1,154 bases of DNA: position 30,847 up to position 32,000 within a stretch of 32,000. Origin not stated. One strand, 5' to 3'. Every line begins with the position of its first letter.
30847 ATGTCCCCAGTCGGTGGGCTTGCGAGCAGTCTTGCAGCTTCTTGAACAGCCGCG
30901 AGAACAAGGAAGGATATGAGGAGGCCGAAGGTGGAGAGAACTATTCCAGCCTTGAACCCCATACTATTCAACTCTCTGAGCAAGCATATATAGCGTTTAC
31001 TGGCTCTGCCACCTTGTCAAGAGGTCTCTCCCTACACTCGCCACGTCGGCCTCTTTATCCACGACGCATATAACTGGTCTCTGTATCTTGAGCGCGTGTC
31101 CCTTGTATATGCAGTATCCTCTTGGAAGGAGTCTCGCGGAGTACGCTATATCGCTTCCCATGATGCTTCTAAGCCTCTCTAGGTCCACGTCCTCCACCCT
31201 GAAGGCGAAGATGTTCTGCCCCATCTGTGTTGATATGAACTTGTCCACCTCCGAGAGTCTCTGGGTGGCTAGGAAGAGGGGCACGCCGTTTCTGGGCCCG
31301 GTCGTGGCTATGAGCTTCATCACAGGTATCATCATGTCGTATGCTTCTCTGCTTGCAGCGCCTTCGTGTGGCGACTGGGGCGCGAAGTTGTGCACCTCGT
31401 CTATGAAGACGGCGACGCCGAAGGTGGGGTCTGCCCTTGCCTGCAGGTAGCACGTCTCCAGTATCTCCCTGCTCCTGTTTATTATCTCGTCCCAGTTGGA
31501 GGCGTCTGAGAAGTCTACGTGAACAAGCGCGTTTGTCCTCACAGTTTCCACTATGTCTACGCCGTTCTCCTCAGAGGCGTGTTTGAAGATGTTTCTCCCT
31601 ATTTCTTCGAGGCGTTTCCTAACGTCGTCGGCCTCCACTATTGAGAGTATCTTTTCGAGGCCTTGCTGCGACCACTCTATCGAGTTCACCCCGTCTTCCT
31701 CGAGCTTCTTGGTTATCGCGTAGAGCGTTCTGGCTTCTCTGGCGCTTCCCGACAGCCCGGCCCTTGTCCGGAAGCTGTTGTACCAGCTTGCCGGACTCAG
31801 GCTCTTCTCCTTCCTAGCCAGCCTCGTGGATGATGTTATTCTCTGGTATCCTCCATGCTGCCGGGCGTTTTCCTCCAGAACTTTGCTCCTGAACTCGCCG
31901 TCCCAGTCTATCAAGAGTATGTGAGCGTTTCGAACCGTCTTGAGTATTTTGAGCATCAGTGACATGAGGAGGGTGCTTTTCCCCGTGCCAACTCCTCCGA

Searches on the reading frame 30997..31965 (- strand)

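Call 30: search_protein_families(library=ncbifam, proteins=[window:30997-31965:-], max_evalue=0.001)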
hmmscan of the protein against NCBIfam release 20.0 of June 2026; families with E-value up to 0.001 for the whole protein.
window:30997-31965:- (322 aa): 0 families

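Call 31: search_protein_families(library=padloc, proteins=[window:30997-31965:-], max_evalue=0.01)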
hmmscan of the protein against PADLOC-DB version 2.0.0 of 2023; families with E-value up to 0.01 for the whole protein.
window:30997-31965:- (322 aa): 11 families
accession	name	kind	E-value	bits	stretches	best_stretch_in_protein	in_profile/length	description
PDLC04140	mad8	-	2.7e-08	31.7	1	56-267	100-264/314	mads_8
PDLC04105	HerA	-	6.2e-08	29.7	1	183-321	419-555/576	-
PDLC01055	HerA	-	3.4e-06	24.1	1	105-245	344-472/532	Type III coevolved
PDLC04097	HerA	-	2e-05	21.5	1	181-307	472-597/618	-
PDLC04106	HerA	-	2.2e-05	21.2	1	185-272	513-597/667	-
PDLC04104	HerA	-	0.00021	18.1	1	183-259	220-291/379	-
PDLC04102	HerA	-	0.0014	15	1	180-292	502-605/654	-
PDLC02188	HerA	-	0.0018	15.2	1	185-261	430-500/578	-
PDLC02185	HerA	-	0.0043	13.8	1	188-296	451-557/585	-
PDLC04100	HerA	-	0.0048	13.6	1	188-296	445-551/580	-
PDLC04098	HerA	-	0.0099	12.4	0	181-269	525-612/686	-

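Call 94: search_protein_families(library=pfam, proteins=[window:30997-31965:-], max_evalue=0.01)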
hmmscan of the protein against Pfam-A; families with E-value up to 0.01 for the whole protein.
window:30997-31965:- (322 aa): 1 family
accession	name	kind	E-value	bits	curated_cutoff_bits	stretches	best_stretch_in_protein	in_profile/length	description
PF00004.35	AAA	-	0.00052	20.9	21.2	1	161-248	38-123/131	ATPase family associated with various cellular activities (AAA)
